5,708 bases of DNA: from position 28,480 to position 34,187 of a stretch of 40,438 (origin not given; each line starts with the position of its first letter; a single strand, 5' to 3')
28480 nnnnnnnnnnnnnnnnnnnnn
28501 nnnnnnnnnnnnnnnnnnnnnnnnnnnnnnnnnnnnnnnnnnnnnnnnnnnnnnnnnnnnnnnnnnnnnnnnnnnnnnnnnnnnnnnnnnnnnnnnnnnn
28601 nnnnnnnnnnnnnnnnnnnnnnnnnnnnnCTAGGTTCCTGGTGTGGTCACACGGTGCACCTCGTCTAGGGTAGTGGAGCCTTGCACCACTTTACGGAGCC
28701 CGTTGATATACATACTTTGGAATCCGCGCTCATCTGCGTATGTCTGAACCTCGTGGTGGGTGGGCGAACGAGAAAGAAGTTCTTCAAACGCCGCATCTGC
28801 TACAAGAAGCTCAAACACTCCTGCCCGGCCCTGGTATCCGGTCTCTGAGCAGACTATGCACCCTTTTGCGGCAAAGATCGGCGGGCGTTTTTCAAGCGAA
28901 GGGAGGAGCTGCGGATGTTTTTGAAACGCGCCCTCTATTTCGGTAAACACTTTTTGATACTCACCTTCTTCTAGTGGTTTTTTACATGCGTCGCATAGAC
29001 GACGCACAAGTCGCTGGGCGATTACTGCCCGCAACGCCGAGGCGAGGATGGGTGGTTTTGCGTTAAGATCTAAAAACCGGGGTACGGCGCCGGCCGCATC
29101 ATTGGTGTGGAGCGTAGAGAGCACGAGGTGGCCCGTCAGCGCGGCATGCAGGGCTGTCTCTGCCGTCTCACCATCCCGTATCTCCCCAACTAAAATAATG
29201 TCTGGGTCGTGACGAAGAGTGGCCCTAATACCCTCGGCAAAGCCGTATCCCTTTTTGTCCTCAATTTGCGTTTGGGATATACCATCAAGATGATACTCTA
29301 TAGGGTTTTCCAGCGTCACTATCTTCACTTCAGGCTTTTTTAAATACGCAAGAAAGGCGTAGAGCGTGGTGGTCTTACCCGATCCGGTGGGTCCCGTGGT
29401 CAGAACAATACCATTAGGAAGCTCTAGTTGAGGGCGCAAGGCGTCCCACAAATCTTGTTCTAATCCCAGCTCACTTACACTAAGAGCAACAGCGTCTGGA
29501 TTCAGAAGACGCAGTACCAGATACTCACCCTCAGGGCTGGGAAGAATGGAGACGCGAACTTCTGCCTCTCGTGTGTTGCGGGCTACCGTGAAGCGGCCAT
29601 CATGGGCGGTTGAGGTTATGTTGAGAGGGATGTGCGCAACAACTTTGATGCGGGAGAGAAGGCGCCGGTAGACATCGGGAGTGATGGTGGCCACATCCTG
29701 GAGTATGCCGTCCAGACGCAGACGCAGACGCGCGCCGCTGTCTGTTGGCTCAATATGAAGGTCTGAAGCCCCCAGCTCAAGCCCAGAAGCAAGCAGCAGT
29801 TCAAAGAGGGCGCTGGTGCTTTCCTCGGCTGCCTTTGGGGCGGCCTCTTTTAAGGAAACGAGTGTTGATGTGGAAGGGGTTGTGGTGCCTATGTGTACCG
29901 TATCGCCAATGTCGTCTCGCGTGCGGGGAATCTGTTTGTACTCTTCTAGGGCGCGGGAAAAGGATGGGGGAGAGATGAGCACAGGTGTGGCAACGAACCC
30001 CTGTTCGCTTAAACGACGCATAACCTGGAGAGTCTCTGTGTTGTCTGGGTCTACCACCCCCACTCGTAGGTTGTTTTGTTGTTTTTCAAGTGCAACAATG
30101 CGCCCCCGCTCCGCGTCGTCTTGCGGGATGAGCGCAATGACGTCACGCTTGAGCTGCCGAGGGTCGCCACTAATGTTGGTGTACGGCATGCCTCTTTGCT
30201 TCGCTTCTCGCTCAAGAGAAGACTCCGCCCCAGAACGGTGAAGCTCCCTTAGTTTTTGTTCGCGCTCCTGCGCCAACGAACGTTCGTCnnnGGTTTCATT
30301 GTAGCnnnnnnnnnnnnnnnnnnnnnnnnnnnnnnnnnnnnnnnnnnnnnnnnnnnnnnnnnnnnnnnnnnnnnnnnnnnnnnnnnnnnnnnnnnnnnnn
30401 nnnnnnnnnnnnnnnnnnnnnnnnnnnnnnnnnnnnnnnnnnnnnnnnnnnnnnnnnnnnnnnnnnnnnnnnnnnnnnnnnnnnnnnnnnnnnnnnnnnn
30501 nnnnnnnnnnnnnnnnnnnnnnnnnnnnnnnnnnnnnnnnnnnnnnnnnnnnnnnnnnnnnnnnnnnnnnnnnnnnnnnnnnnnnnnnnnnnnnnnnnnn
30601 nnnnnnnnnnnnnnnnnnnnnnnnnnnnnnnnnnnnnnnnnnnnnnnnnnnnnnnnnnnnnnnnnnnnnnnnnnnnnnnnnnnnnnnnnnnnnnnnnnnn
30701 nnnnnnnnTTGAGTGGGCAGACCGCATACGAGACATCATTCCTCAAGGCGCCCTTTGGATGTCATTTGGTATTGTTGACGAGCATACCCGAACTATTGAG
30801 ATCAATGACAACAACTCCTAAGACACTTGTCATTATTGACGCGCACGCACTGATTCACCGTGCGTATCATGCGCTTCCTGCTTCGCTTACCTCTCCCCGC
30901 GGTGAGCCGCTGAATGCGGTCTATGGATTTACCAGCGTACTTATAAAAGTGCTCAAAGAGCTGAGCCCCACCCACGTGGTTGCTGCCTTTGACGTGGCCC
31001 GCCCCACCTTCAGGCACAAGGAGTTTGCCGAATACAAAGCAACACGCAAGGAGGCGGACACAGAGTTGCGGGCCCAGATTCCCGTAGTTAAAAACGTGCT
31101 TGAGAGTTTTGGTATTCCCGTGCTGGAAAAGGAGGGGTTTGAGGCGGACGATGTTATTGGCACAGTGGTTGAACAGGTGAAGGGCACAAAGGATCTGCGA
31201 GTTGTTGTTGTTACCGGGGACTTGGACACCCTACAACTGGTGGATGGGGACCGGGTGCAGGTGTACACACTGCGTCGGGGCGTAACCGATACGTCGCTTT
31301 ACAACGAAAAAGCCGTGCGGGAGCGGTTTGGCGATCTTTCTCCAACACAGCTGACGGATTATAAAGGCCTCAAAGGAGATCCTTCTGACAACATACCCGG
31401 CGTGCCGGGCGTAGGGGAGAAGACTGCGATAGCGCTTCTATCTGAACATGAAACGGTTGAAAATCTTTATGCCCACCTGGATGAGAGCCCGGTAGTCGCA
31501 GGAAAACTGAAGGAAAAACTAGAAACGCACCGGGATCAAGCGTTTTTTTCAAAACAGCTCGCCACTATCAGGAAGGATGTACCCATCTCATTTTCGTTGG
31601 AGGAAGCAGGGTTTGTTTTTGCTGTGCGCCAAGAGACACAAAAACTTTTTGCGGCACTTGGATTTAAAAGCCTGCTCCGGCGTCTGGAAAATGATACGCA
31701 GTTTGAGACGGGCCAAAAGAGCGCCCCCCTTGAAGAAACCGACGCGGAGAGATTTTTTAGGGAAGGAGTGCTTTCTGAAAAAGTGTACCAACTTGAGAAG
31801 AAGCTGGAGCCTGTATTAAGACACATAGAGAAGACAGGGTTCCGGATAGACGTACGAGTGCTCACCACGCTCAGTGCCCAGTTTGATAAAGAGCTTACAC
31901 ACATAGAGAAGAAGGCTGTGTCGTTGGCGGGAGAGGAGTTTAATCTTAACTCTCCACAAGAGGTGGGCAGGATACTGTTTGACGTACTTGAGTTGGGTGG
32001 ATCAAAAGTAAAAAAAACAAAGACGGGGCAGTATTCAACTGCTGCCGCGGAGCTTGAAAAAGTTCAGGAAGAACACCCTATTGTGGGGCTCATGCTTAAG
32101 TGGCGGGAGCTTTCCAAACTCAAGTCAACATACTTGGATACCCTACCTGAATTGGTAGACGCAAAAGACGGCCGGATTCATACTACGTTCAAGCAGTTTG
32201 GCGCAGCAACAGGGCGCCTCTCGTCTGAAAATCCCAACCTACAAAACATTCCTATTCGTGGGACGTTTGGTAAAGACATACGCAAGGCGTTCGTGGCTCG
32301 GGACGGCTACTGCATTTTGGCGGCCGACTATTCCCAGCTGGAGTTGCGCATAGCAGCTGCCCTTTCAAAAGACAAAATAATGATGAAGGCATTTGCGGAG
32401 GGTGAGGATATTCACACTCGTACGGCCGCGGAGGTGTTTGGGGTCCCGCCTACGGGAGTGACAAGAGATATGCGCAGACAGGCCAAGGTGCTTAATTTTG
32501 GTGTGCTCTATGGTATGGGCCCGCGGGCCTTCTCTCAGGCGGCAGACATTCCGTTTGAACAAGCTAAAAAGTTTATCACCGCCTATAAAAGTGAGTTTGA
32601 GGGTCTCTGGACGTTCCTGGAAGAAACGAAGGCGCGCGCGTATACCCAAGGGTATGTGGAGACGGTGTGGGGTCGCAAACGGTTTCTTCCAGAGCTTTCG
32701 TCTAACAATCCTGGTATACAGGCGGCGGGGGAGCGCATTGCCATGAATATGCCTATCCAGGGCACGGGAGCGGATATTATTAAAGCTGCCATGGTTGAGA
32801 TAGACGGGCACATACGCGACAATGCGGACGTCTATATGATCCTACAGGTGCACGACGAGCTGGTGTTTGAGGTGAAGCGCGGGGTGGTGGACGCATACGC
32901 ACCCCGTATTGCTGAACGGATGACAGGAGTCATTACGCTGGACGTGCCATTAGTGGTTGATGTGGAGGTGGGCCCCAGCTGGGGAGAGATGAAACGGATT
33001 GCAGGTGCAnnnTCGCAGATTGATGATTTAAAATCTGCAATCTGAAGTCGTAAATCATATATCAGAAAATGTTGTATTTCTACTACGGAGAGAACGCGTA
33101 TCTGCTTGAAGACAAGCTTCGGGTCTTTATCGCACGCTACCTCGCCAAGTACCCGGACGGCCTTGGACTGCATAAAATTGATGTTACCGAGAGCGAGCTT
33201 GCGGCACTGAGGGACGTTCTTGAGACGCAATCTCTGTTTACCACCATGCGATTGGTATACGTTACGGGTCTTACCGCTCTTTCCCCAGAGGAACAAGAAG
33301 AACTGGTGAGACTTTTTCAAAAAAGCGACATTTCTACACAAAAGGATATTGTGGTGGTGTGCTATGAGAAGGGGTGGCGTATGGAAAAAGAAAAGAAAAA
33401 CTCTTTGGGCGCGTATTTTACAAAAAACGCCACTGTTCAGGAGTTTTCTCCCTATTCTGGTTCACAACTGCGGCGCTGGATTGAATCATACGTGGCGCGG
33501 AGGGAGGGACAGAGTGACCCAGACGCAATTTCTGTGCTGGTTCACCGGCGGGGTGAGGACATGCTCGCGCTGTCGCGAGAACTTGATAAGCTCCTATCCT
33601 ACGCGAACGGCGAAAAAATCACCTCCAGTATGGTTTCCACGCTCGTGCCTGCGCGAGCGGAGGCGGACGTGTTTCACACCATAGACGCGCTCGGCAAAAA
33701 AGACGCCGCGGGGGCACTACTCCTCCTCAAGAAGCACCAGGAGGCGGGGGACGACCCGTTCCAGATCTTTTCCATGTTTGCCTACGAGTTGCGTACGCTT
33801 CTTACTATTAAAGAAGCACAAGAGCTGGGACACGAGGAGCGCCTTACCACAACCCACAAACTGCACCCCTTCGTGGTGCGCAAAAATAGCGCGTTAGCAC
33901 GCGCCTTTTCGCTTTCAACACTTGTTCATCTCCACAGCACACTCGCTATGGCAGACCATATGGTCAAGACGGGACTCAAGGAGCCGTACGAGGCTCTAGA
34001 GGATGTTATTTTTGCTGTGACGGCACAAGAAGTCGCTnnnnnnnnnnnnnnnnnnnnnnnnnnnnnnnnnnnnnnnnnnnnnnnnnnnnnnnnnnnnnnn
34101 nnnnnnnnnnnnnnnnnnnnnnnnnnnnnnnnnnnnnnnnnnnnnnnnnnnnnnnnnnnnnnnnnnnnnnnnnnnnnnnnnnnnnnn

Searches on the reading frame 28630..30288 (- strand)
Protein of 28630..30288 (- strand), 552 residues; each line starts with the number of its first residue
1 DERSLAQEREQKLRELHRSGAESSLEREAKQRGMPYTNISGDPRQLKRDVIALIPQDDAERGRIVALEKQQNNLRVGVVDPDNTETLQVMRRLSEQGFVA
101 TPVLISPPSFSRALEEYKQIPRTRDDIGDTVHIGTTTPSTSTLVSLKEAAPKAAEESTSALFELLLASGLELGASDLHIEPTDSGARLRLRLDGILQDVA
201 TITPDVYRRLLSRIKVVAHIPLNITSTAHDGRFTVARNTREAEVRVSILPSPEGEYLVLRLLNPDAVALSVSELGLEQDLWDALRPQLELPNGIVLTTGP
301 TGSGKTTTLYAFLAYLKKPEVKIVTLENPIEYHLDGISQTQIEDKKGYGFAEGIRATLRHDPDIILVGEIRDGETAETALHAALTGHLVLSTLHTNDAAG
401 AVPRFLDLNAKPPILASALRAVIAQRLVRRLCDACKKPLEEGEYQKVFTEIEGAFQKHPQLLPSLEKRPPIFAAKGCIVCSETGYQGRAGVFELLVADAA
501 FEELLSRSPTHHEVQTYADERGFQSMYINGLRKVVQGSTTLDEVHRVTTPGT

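Call 8: search_protein_families(library=pfam, proteins=[window:28630-30288:-], max_evalue=0.01)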
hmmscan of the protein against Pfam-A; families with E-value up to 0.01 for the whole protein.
window:28630-30288:- (552 aa): 8 families
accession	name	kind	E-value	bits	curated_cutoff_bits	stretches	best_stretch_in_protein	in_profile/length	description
PF00437.27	T2SSE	-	5.3e-108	361.4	24.9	1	161-546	11-370/370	Type II/IV secretion system protein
PF05157.20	MshEN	-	4e-12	46.4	23.1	1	33-121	2-87/90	MshEN domain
PF25199.1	nSTAND_NTPase5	-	6.8e-05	23.2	34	1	265-334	13-84/145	Novel STAND NTPase 5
PF20720.3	nSTAND3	-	0.0032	17.6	27.2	1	292-329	17-54/155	Novel STAND NTPase 3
PF13476.12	AAA_23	-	0.0042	18.2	27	1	287-314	14-41/201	AAA domain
PF13191.12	AAA_16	-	0.0045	18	32.6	0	291-337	24-64/167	AAA ATPase domain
PF13173.12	AAA_14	-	0.0058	17.1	27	0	293-335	3-46/129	AAA domain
PF13401.12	AAA_22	-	0.007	17.1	27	0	292-328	5-43/130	AAA domain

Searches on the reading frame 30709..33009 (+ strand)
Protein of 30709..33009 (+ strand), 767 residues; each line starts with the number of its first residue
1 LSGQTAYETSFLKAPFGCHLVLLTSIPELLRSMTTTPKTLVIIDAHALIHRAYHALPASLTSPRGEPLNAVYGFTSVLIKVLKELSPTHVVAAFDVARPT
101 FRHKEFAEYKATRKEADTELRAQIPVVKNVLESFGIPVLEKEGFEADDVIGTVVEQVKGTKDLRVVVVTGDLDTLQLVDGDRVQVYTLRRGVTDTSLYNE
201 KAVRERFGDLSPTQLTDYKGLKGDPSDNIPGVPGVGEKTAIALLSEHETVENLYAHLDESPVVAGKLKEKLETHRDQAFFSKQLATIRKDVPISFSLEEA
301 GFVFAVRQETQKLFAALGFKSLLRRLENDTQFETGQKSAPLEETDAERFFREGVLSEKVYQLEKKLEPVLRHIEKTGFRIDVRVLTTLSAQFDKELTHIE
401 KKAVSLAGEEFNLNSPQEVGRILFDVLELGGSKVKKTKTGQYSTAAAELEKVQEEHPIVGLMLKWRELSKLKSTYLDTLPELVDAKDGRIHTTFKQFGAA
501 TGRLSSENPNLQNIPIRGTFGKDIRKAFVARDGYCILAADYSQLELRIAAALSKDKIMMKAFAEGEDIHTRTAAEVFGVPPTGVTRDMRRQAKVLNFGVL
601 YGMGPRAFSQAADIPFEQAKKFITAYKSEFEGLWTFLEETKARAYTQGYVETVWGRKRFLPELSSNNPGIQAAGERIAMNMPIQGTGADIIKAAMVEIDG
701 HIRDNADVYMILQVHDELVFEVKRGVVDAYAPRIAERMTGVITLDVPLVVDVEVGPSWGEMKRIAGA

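Call 8: search_protein_families(library=pfam, proteins=[window:30709-33009:+], max_evalue=0.01)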
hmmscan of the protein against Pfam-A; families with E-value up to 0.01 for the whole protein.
window:30709-33009:+ (767 aa): 3 families
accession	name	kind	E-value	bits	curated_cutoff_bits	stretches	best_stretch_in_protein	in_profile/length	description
PF00476.26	DNA_pol_A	-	6.7e-144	480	34.3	1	384-760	3-381/381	DNA polymerase family A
PF02739.22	5_3_exonuc_N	-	9e-56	188.5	34.3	1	39-208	1-164/164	5'-3' exonuclease, N-terminal resolvase-like domain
PF01367.25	5_3_exonuc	-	2.6e-33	114.8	40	1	211-300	2-89/97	5'-3' exonuclease, C-terminal SAM fold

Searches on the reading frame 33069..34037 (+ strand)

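Call 8: search_protein_families(library=pfam, proteins=[window:33069-34037:+], max_evalue=0.01)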
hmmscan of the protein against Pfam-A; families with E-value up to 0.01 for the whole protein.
window:33069-34037:+ (323 aa): 2 families
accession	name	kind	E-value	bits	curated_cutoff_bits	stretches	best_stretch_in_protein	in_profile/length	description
PF21694.2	DNA_pol3_delta_C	-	6.8e-17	62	27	1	198-315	1-119/121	DNA polymerase III delta subunit, C-terminal domain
PF06144.19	DNA_pol3_delta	-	3e-06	27.7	21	1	3-125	1-122/124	DNA polymerase III, delta subunit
